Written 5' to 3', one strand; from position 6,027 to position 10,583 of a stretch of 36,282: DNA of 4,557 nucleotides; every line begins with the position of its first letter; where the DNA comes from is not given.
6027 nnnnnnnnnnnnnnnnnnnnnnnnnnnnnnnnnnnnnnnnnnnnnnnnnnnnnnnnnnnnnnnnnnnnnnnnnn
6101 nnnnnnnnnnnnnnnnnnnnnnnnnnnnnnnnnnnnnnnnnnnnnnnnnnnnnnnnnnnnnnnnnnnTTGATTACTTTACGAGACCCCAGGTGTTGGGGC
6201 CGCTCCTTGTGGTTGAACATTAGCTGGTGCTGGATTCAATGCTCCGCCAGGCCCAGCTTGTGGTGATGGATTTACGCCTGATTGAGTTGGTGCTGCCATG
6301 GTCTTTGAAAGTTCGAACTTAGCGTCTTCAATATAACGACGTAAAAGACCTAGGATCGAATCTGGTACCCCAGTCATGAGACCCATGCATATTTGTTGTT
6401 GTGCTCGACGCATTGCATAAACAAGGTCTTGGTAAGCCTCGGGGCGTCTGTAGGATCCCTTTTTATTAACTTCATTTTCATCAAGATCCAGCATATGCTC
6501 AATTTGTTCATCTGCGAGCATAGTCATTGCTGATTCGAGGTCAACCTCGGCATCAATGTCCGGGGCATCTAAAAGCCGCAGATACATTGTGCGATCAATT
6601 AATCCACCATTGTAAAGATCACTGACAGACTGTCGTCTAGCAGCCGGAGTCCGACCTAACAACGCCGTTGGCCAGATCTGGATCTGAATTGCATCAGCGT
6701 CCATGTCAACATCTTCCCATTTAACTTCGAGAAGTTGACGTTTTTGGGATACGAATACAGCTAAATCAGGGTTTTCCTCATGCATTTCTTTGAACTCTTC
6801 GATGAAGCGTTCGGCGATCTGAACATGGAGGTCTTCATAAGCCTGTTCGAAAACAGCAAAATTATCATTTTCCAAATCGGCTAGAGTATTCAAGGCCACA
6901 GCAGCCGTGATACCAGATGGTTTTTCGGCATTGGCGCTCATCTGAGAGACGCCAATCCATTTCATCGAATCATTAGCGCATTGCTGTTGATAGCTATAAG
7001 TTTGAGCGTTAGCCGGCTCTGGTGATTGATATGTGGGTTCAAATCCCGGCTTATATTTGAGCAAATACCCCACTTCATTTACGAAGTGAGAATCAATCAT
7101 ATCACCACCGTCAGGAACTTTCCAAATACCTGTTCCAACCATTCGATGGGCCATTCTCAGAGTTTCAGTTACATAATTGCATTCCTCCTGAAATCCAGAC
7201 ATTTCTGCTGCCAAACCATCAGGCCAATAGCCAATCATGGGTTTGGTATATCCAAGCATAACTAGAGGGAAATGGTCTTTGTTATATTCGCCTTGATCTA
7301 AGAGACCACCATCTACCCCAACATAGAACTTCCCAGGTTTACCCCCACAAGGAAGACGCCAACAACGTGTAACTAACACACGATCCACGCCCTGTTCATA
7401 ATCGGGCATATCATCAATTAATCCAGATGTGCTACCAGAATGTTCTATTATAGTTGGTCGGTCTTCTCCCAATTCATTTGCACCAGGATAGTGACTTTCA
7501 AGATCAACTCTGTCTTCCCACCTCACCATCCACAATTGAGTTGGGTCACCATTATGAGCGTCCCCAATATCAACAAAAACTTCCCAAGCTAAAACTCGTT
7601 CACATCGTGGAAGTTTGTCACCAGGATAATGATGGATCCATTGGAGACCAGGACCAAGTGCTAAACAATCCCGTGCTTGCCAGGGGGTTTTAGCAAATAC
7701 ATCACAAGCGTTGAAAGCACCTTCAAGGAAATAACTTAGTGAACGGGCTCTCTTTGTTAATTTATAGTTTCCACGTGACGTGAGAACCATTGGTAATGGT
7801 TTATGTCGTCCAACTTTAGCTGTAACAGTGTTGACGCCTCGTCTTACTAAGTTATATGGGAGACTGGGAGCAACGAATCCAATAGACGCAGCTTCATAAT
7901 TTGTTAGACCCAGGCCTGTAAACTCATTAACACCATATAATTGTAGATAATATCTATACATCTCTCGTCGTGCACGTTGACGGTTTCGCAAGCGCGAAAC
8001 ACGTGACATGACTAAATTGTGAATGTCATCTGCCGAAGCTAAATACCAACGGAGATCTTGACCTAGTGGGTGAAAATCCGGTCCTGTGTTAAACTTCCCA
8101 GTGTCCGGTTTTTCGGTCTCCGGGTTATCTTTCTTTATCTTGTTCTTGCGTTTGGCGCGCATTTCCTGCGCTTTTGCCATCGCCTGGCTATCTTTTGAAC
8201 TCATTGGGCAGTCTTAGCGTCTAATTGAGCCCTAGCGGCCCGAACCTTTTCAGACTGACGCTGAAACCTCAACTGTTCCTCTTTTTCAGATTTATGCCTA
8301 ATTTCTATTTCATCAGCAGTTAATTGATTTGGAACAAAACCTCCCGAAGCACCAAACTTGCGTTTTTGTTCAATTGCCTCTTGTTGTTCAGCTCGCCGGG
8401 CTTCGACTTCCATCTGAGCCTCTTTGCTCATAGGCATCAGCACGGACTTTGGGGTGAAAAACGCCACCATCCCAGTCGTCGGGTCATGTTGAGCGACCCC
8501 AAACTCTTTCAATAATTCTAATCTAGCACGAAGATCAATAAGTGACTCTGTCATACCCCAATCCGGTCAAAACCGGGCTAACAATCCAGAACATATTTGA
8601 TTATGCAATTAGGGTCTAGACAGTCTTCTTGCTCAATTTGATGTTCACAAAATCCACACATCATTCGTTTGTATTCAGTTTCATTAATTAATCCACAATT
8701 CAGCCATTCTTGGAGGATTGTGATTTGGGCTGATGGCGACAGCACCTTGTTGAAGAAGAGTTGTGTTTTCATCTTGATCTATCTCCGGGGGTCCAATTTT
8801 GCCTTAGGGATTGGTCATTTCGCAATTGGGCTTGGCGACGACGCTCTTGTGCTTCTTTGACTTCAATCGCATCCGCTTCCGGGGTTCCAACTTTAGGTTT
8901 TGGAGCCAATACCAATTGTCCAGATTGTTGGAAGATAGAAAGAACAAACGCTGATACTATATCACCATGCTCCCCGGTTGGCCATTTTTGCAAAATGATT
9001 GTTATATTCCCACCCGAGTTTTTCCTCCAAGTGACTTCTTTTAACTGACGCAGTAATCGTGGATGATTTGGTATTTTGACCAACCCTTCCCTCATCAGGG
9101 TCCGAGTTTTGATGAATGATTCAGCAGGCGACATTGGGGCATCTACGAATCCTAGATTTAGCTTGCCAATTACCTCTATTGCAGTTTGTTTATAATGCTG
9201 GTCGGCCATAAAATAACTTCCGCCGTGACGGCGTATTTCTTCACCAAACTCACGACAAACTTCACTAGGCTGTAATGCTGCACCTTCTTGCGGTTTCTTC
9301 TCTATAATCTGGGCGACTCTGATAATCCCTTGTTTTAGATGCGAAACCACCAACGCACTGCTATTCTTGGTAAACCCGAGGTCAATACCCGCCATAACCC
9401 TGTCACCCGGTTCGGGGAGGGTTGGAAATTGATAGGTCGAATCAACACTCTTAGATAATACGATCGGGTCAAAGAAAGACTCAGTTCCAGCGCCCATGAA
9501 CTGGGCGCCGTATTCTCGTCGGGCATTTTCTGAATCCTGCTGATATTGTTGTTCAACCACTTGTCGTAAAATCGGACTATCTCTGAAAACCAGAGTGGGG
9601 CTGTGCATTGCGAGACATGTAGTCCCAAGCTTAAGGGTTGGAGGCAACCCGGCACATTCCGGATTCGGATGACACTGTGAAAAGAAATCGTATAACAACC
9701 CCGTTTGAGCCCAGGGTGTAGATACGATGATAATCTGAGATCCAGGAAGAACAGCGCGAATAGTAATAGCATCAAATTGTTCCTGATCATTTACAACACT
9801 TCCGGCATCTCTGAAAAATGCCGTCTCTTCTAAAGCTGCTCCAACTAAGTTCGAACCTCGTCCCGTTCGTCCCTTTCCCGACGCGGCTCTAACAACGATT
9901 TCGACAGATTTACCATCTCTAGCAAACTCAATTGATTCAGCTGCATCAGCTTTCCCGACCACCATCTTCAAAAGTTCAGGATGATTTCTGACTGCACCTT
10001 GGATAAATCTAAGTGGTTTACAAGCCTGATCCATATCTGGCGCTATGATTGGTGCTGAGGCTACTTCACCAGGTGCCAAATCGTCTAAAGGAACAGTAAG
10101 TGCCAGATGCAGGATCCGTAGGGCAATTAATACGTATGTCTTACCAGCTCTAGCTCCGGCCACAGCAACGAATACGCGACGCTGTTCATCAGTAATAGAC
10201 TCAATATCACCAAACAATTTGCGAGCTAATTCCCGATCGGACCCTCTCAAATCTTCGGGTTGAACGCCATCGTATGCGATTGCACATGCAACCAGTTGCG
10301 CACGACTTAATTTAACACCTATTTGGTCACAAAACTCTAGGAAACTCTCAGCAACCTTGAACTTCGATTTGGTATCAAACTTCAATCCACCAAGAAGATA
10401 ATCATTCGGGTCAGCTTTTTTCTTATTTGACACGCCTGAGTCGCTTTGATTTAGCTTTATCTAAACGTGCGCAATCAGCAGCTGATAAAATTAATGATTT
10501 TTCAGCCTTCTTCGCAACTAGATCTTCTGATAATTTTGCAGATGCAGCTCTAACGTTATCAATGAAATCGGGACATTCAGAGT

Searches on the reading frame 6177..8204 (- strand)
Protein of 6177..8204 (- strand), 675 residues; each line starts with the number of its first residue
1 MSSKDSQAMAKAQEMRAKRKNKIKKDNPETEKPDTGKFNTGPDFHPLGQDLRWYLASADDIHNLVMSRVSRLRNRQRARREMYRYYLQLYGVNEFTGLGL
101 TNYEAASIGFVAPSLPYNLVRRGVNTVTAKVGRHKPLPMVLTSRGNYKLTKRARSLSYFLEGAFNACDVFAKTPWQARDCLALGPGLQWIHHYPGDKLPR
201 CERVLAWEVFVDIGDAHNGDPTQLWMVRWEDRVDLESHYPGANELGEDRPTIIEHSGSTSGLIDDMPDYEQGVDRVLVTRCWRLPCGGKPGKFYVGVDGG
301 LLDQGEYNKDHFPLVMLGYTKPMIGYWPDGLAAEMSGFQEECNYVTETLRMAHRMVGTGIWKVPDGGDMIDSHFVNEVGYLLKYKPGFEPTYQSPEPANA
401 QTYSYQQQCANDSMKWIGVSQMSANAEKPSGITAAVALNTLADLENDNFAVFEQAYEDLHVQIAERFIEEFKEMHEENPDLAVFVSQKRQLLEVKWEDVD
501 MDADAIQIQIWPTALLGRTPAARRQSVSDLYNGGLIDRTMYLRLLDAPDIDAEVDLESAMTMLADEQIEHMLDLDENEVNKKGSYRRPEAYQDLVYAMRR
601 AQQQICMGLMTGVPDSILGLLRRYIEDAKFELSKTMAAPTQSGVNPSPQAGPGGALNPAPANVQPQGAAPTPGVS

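Call 9: search_protein_families(library=phrogs, proteins=[window:6177-8204:-], max_evalue=0.01)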
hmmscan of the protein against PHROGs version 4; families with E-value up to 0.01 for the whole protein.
window:6177-8204:- (675 aa): 1 family
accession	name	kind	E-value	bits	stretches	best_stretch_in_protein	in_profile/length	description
phrog_332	-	connector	0.0017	17.8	1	300-435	250-390/560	head-tail adaptor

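Call 10: search_protein_families(library=pfam, proteins=[window:6177-8204:-], max_evalue=0.01)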
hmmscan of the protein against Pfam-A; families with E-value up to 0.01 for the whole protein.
window:6177-8204:- (675 aa): 0 families

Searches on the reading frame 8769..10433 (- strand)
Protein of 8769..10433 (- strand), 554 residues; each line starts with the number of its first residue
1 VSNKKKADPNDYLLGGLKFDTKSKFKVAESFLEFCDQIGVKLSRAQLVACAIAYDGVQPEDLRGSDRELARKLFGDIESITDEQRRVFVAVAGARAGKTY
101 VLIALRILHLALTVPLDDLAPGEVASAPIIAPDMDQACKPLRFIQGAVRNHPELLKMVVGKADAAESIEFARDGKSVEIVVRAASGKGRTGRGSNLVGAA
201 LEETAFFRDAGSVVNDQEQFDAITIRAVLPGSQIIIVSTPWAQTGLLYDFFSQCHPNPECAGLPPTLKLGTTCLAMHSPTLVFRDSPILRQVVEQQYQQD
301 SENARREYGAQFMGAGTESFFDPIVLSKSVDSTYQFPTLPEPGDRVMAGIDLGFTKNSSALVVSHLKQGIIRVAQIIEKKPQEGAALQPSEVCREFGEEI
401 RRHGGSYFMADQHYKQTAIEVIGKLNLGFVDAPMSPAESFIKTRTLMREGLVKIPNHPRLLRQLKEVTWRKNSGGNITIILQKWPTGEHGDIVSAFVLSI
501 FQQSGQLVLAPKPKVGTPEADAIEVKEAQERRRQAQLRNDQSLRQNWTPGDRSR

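Call 9: search_protein_families(library=phrogs, proteins=[window:8769-10433:-], max_evalue=0.01)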
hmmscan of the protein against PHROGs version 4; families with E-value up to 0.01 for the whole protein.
window:8769-10433:- (554 aa): 3 families
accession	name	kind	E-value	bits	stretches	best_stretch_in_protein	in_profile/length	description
phrog_2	-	head and packaging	4.2e-20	73.1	1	83-507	269-596/807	terminase large subunit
phrog_9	-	head and packaging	1.7e-06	28.2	1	129-378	260-523/812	terminase large subunit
phrog_17415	-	head and packaging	0.0086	15.1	0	349-391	705-748/940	terminase large subunit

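Call 10: search_protein_families(library=pfam, proteins=[window:8769-10433:-], max_evalue=0.01)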
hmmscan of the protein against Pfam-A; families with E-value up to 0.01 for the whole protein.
window:8769-10433:- (554 aa): 0 families

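Call 14: find_related_loci(query=window:8769-10433:-, collection=viral_contigs, flank=10000)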
Query window:8769-10433:- (554 aa) in viral_contigs; peptide patterns used: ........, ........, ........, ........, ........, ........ (x = any residue, [..] = any of these).
3 stretches matched a pattern; 1 encode a relative of the query (tblastn E <= 1e-3); 1 distinct loci.
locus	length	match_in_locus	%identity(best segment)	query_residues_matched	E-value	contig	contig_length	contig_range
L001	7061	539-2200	100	1-554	0e+0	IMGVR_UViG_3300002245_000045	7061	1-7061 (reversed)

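Call 17: find_homologous_proteins(query=window:8769-10433:-, max_evalue=1e-40)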
Query window:8769-10433:- (554 aa): 123 proteins with E <= 1e-40 among 8000 candidates; the best 120 are listed.
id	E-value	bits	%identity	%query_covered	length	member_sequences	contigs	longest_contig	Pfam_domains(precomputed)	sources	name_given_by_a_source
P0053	0.0e+0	1244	100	100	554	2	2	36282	-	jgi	-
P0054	5.0e-213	727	60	99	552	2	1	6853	-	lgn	-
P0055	2.4e-195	669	57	94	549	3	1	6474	-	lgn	-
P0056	9.6e-188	643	56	99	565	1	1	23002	-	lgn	-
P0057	1.5e-182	626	56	94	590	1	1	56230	-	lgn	-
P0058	1.5e-182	626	55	96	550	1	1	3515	-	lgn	-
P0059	2.5e-178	612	54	95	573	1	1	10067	-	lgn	-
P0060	3.5e-178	612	53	99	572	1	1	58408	-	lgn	-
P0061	3.5e-177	609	55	96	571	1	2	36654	-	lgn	-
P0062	1.8e-176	606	55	94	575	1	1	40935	-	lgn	-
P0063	2.4e-176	606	53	95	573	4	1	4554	-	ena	-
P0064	5.5e-176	605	54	95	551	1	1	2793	-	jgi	jgi:hypothetical protein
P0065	1.2e-175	604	54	99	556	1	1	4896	-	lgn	-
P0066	2.4e-172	593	52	94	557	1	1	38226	-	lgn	-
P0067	5.6e-170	585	52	90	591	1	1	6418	-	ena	-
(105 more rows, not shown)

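Call 18: find_encoding_contigs(protein=P0056, flank=10000, max_places=1)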
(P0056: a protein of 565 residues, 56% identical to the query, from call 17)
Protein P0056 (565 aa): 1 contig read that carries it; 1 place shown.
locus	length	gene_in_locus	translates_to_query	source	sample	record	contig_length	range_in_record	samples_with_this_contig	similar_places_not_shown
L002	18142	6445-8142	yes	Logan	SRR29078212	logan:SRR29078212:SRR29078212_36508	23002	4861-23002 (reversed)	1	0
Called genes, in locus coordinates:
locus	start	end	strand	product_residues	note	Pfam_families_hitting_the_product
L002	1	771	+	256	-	?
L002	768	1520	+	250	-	-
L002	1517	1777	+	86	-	-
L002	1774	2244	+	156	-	-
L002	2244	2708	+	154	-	-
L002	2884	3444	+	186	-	PF00583:Acetyltransf_1, PF13673:Acetyltransf_10 (weak), PF13508:Acetyltransf_7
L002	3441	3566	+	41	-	-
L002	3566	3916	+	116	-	-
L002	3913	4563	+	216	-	PF05050:Methyltransf_21 (weak)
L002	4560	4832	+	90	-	-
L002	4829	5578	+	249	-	-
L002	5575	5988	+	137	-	-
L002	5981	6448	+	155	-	-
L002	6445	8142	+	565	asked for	-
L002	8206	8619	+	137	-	-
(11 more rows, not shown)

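Call 19: find_encoding_contigs(protein=P0062, flank=10000, max_places=1)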
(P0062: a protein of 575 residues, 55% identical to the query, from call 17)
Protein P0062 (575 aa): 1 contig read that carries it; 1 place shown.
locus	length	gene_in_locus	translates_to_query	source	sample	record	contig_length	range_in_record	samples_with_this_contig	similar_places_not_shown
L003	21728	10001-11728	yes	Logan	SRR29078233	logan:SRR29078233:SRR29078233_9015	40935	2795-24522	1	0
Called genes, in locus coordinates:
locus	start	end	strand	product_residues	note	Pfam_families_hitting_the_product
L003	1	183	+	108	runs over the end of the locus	-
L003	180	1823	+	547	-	PF26675:DUF8224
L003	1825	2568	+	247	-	-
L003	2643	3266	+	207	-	-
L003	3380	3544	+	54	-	-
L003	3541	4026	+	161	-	PF00583:Acetyltransf_1 (faint), PF13508:Acetyltransf_7 (weak)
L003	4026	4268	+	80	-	-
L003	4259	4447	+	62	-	-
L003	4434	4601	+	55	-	-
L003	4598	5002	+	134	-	-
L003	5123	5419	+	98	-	-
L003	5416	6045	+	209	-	PF05050:Methyltransf_21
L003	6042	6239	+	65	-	-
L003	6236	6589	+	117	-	-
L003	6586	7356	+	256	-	-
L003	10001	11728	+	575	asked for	-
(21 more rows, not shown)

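Call 20: find_encoding_contigs(protein=P0060, flank=10000, max_places=1)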
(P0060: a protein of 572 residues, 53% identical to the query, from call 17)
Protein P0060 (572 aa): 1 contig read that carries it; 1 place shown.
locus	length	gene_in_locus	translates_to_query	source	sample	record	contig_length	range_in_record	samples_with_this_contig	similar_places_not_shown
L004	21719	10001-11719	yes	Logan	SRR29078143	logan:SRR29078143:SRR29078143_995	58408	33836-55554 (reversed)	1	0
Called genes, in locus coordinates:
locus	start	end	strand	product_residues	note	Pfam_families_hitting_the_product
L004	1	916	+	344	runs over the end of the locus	-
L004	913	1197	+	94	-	-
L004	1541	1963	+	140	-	-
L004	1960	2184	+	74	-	-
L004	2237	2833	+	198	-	-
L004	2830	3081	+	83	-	-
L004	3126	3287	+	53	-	-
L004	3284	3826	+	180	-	-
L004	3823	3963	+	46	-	-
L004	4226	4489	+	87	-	-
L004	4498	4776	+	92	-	-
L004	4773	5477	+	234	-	PF05050:Methyltransf_21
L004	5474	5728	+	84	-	-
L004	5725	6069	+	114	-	-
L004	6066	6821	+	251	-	-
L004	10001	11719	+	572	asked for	-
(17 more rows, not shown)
